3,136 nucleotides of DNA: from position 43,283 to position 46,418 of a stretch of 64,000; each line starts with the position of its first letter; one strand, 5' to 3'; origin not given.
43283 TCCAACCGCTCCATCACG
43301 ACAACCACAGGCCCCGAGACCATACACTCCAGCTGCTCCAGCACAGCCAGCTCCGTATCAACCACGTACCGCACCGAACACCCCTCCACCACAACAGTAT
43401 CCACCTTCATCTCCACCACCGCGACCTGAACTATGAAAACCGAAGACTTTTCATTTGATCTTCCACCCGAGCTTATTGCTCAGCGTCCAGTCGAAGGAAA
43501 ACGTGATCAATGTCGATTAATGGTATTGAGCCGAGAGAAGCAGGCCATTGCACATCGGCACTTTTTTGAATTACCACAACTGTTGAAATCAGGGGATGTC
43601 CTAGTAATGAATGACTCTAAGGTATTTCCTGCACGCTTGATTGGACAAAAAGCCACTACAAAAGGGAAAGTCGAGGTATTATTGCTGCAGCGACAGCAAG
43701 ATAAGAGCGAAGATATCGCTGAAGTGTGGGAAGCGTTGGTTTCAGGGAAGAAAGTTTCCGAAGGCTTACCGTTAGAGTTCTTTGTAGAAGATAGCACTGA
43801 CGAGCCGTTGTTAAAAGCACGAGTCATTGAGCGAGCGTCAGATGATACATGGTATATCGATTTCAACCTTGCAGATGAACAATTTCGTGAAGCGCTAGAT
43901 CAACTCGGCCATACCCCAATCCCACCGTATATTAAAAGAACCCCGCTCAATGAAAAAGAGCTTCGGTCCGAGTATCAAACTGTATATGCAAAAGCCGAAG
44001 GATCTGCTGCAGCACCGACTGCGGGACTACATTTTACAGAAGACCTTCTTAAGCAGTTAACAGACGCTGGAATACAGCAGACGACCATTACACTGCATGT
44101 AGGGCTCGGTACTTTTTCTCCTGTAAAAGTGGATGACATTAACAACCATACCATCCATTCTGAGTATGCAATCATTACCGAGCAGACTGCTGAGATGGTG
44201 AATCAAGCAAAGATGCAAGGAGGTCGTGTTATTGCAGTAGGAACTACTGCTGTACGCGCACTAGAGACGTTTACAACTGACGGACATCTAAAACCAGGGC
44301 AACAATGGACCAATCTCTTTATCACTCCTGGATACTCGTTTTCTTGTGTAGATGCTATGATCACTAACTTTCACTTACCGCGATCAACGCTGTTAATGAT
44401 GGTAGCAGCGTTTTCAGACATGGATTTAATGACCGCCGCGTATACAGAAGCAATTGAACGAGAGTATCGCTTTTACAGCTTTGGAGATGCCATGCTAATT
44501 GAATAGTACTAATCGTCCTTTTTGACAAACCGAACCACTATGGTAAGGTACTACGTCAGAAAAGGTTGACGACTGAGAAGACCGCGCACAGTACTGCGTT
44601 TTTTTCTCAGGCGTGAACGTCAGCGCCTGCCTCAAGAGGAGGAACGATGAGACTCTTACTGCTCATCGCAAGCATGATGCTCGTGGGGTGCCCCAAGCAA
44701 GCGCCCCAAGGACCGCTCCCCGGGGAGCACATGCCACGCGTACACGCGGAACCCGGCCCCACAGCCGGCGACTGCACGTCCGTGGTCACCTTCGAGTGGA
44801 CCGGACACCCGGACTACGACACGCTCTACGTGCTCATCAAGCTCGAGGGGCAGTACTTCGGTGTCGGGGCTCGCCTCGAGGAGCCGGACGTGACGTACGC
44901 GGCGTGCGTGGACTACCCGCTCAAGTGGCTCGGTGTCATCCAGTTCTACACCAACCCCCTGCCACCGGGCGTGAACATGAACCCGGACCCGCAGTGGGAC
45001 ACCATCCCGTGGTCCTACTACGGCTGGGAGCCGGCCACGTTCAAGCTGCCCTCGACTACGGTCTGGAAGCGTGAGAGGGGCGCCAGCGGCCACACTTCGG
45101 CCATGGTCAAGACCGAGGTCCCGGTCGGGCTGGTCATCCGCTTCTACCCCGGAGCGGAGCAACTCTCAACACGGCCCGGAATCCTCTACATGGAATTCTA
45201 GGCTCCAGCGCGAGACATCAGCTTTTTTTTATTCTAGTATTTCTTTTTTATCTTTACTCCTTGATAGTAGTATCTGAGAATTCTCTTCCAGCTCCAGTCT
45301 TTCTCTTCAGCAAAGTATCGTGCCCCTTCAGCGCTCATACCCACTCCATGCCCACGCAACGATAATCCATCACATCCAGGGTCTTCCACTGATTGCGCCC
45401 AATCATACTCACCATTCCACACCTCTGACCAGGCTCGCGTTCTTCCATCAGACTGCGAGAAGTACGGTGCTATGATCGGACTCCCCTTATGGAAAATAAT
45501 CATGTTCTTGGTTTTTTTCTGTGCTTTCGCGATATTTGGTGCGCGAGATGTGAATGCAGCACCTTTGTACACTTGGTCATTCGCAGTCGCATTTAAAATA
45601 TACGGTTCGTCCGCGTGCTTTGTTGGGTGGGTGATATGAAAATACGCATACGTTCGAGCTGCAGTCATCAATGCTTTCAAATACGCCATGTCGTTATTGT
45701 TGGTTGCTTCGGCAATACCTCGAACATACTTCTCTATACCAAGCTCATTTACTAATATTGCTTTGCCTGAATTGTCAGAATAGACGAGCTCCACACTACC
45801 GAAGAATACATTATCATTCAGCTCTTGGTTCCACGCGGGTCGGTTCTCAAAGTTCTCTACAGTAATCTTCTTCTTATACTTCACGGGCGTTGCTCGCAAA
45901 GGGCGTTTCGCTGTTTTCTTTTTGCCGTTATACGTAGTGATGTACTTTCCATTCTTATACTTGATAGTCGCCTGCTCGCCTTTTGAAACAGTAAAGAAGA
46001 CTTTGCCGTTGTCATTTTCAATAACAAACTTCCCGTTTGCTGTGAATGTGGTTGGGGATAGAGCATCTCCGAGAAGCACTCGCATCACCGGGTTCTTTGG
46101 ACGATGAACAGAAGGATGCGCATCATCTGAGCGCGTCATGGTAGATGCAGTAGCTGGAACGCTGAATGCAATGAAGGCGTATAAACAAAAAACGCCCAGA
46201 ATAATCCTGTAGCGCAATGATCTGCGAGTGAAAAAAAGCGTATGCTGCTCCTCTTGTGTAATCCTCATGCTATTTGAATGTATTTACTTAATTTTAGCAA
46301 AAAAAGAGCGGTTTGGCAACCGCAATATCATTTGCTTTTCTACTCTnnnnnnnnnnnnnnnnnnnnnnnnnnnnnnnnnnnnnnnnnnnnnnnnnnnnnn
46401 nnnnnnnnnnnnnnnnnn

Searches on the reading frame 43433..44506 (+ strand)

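Call 85: search_protein_families(library=pfam, proteins=[window:43433-44506:+], max_evalue=0.001)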
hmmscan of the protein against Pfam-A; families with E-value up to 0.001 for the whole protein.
window:43433-44506:+ (357 aa): 1 family
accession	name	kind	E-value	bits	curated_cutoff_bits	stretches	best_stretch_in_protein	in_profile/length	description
PF02547.20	Queuosine_synth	-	4.4e-133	443.8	25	1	3-356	1-322/322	Queuosine biosynthesis protein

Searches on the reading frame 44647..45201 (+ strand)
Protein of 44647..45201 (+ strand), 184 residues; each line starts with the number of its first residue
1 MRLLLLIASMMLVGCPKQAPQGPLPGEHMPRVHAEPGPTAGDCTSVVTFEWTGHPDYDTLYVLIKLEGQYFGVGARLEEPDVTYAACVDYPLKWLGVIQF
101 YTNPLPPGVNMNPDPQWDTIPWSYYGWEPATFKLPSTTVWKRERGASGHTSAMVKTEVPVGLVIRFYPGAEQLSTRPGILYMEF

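Call 19: search_protein_families(library=pfam, proteins=[window:44647-45201:+], max_evalue=0.01)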
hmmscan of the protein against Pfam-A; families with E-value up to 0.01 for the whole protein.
window:44647-45201:+ (184 aa): 0 families

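Call 52: find_homologous_proteins(query=window:44647-45201:+, max_evalue=0.001)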
Query window:44647-45201:+: 27 candidates shared short words with the query, none scored E <= 0.001.
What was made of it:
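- Tried and rejected: The lipoprotein of islet 44575-45231 has no homologue at all among 5.8 billion proteins (call 52).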

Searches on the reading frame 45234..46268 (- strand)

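Call 85: search_protein_families(library=pfam, proteins=[window:45234-46268:-], max_evalue=0.001)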
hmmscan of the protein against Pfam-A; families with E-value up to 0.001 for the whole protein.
window:45234-46268:- (344 aa): 1 family
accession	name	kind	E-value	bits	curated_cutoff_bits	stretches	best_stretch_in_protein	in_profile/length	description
PF08486.15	SpoIID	-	3.7e-11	43.9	23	1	168-259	3-96/97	Stage II sporulation protein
